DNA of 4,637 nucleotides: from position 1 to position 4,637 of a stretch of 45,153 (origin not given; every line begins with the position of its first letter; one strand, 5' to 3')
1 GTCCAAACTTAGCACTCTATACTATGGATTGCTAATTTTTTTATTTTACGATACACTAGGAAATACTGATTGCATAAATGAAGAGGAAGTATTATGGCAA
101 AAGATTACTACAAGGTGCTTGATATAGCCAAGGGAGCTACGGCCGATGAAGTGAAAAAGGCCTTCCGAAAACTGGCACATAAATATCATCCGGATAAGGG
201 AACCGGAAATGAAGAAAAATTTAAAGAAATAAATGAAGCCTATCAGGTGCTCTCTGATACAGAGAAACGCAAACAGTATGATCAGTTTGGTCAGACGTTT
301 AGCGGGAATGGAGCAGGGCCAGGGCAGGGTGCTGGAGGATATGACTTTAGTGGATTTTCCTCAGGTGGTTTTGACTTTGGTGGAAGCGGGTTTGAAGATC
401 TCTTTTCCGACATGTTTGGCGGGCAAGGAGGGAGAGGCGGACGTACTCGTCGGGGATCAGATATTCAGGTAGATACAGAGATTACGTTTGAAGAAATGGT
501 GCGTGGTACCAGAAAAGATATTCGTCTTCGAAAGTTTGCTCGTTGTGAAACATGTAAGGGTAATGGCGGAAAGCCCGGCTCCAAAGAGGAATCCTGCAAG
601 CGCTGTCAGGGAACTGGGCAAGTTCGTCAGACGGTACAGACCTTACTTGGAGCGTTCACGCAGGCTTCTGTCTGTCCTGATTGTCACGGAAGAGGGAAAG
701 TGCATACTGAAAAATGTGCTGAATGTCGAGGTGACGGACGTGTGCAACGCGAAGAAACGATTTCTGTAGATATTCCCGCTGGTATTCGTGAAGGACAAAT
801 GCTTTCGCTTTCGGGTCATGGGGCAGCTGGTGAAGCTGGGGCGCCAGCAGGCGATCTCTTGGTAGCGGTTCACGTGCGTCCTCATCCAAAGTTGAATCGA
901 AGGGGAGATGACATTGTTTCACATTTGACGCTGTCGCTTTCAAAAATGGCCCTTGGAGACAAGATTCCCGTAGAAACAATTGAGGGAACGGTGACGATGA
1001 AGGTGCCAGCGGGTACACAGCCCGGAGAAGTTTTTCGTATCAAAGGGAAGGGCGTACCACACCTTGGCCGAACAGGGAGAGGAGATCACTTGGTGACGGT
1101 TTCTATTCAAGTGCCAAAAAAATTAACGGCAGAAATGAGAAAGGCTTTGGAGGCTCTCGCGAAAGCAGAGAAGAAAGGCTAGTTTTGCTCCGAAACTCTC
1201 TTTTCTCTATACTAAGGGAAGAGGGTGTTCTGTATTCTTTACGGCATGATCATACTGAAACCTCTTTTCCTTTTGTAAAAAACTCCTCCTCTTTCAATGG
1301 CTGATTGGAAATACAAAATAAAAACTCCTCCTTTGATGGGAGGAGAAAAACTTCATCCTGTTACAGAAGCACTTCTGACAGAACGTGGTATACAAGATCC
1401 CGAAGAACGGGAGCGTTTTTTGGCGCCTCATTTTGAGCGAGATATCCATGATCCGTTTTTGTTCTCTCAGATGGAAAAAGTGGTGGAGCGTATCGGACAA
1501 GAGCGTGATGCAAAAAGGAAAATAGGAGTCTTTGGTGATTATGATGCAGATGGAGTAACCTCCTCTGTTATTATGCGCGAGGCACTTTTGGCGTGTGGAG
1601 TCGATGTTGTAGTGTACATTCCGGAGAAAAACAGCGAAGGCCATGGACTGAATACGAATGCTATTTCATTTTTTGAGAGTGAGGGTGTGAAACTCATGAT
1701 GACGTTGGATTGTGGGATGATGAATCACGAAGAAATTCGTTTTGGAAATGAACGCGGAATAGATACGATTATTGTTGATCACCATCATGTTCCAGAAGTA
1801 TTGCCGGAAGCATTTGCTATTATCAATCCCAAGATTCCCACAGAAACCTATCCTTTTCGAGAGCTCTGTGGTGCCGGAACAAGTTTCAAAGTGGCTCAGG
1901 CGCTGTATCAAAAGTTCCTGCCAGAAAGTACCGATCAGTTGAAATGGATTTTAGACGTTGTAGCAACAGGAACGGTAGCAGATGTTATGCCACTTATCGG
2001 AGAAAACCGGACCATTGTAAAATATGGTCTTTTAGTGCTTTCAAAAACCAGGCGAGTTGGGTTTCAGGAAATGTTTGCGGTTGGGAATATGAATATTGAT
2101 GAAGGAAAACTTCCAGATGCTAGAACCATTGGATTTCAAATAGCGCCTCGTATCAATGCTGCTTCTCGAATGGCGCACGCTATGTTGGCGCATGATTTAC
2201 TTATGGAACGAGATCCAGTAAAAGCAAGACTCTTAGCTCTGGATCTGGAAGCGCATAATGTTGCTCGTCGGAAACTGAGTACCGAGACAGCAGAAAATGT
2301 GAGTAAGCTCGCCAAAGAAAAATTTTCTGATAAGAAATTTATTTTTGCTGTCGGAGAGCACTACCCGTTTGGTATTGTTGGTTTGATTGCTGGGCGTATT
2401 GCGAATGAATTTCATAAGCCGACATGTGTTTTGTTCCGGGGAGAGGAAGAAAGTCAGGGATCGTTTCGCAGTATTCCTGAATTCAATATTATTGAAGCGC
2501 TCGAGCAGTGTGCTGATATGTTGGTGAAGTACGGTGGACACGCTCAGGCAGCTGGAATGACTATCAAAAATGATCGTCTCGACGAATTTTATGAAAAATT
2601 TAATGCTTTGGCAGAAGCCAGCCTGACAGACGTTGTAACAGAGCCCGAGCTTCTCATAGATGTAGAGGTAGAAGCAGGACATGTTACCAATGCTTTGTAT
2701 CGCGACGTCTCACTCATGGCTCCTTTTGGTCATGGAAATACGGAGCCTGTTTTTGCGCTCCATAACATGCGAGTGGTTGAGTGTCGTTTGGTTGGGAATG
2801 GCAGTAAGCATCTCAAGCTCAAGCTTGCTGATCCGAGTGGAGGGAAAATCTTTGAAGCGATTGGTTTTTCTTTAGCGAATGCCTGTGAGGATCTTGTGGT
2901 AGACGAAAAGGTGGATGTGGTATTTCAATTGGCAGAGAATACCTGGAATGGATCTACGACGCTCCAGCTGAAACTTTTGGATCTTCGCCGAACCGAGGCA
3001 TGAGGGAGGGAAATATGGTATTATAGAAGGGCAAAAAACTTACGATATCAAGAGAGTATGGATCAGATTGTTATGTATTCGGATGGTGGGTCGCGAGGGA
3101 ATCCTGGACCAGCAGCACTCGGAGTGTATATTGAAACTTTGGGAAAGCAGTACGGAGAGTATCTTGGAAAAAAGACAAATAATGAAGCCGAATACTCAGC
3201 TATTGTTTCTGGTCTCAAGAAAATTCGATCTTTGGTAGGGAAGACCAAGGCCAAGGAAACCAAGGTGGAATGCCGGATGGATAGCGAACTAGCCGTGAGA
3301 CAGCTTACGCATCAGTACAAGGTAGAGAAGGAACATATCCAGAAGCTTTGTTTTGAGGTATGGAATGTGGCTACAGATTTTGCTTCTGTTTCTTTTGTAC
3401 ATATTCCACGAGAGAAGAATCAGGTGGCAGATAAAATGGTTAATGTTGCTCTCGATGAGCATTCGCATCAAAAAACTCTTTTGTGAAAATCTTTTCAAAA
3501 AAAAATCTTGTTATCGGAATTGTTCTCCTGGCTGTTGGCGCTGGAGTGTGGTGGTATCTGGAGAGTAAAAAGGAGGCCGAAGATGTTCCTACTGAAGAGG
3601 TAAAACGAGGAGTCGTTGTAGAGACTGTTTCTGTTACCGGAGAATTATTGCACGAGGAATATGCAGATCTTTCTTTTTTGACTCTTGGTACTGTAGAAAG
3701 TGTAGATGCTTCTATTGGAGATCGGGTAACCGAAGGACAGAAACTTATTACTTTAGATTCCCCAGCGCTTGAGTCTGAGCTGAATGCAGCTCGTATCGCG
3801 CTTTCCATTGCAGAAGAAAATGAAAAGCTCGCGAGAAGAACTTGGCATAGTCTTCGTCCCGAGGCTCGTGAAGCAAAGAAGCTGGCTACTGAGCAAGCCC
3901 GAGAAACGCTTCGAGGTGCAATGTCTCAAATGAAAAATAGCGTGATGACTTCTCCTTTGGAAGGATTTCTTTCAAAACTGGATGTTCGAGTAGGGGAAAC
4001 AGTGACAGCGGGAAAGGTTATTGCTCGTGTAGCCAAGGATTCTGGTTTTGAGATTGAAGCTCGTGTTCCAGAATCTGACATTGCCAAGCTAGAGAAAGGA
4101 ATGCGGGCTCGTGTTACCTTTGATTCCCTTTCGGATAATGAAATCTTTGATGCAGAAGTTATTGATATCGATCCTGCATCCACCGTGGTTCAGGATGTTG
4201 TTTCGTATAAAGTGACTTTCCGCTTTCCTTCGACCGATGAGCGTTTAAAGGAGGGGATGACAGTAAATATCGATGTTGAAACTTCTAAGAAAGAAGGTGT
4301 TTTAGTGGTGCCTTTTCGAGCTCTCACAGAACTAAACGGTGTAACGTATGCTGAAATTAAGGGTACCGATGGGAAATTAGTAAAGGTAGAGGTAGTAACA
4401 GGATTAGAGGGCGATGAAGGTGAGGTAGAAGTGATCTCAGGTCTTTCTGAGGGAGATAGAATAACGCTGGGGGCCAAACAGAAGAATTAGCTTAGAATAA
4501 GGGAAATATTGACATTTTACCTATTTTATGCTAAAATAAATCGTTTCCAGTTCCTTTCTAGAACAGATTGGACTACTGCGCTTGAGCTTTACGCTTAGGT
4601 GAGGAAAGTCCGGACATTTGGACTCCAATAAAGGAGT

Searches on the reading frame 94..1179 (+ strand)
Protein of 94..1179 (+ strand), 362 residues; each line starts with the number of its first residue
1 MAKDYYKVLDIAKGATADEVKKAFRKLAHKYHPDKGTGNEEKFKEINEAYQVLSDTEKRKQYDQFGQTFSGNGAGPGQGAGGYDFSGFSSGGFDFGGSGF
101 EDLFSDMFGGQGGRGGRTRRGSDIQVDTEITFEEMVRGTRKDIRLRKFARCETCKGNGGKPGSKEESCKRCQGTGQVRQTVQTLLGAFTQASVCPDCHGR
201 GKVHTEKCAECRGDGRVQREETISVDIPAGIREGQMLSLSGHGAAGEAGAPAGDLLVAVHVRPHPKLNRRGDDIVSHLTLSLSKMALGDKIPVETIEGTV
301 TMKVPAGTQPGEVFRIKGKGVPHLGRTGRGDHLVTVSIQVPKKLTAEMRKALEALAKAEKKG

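Call 59: search_protein_families(library=pfam, proteins=[window:94-1179:+], max_evalue=0.0001)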
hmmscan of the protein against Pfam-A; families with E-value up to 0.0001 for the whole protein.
window:94-1179:+ (362 aa): 3 families
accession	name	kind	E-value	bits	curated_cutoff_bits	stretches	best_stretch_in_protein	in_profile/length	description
PF01556.23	DnaJ_C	-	2e-47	161.5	26.6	1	124-341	1-152/152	DnaJ C terminal domain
PF00226.36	DnaJ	-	6.2e-25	87.5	27.8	1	4-63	1-63/63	DnaJ domain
PF00684.25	DnaJ_CXXCXGXG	-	7.8e-16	58.5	32.7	1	151-215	1-65/65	DnaJ central domain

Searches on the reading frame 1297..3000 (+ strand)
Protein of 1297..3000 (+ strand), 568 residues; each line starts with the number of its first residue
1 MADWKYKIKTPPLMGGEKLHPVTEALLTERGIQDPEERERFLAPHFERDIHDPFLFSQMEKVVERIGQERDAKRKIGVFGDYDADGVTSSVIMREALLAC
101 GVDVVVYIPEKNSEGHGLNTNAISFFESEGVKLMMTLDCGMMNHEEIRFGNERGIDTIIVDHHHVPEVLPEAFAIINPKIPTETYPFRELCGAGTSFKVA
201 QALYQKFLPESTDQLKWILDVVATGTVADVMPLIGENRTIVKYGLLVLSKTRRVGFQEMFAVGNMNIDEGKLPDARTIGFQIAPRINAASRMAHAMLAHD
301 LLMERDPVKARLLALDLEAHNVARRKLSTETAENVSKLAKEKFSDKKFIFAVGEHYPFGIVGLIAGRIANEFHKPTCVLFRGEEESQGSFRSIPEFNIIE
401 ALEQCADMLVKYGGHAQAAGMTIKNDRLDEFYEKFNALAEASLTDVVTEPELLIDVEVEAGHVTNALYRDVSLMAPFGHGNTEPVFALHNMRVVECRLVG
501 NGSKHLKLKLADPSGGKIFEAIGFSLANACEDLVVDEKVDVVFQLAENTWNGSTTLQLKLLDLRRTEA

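Call 59: search_protein_families(library=pfam, proteins=[window:1297-3000:+], max_evalue=0.0001)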
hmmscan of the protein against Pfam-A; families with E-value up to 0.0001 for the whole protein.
window:1297-3000:+ (568 aa): 3 families
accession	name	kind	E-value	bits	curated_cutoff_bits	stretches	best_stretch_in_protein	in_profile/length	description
PF17768.7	RecJ_OB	-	4e-30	104.5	27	1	454-562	1-107/107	RecJ OB domain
PF01368.27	DHH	-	3.9e-20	72.8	28.1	1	75-226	1-125/125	DHH family, N-terminal domain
PF02272.25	DHHA1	-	5.8e-14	52.8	25.9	1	346-439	2-100/102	DHHA1 domain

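Call 61: find_homologous_proteins(query=window:1297-3000:+, max_evalue=1e-30)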
Query window:1297-3000:+ (568 aa): 6553 proteins with E <= 1e-30 among 8000 candidates; the best 120 are listed.
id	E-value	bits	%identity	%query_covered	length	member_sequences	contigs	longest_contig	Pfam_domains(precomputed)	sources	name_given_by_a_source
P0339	0.0e+0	1254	100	98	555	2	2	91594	PF01368.28,PF17768.8,PF02272.25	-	-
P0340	1.8e-268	910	72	99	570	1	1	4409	PF01368.28,PF17768.8,PF02272.25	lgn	-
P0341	8.7e-268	908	72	99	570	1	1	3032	PF01368.28,PF17768.8,PF02272.25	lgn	-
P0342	2.3e-266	903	71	99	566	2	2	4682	PF01368.28,PF17768.8,PF02272.25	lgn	-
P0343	6.1e-266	902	71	99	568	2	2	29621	PF01368.28,PF17768.8,PF02272.25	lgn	-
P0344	7.1e-266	901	70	99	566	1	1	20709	PF01368.28,PF17768.8,PF02272.25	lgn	-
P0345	6.2e-265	898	71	99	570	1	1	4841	PF01368.28,PF17768.8,PF02272.25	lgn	-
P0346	2.3e-264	896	70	99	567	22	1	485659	PF01368.28,PF17768.8,PF02272.25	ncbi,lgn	-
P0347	3.4e-263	893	71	100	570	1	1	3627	PF01368.28,PF17768.8,PF02272.25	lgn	-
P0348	4.2e-263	892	70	99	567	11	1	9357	PF01368.28,PF17768.8,PF02272.25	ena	-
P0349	5.4e-262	889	69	99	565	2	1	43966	PF01368.28,PF17768.8,PF02272.25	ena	-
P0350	5.5e-262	889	70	98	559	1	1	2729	PF01368.28,PF17768.8,PF02272.25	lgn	-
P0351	1.4e-261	887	70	99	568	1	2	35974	PF01368.28,PF17768.8,PF02272.25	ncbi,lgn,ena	-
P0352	1.7e-261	887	69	100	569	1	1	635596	PF01368.28,PF17768.8,PF02272.25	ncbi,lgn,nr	ncbi:MAG: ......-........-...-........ exonuclease RecJ [Candidatus Moranbacteria bacterium]|nr:sing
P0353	1.6e-260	884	71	99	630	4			PF01368.28,PF17768.8,PF02272.25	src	-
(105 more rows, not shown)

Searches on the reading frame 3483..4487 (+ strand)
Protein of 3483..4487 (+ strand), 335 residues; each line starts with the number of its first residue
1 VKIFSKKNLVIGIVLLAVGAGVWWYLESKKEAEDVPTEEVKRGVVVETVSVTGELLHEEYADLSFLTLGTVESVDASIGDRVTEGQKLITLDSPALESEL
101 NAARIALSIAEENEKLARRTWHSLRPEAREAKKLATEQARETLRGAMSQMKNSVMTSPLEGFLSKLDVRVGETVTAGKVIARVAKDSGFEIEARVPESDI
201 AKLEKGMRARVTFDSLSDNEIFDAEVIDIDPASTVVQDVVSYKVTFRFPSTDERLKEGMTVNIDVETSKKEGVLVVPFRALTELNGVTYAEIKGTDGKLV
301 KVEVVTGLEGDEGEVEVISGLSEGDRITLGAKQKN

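Call 59: search_protein_families(library=pfam, proteins=[window:3483-4487:+], max_evalue=0.0001)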
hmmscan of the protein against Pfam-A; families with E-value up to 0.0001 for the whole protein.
window:3483-4487:+ (335 aa): 3 families
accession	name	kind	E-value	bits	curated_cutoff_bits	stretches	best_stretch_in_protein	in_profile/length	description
PF16576.10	HlyD_D23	-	2.1e-20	73.4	30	1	60-261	19-214/214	Barrel-sandwich domain of CusB or HlyD membrane-fusion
PF13437.12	HlyD_3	-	2.7e-16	60.7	22.2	1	156-256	3-104/106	HlyD family secretion protein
PF00364.28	Biotin_lipoyl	-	5.1e-05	23.5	22.1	0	150-182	39-72/73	Biotin-requiring enzyme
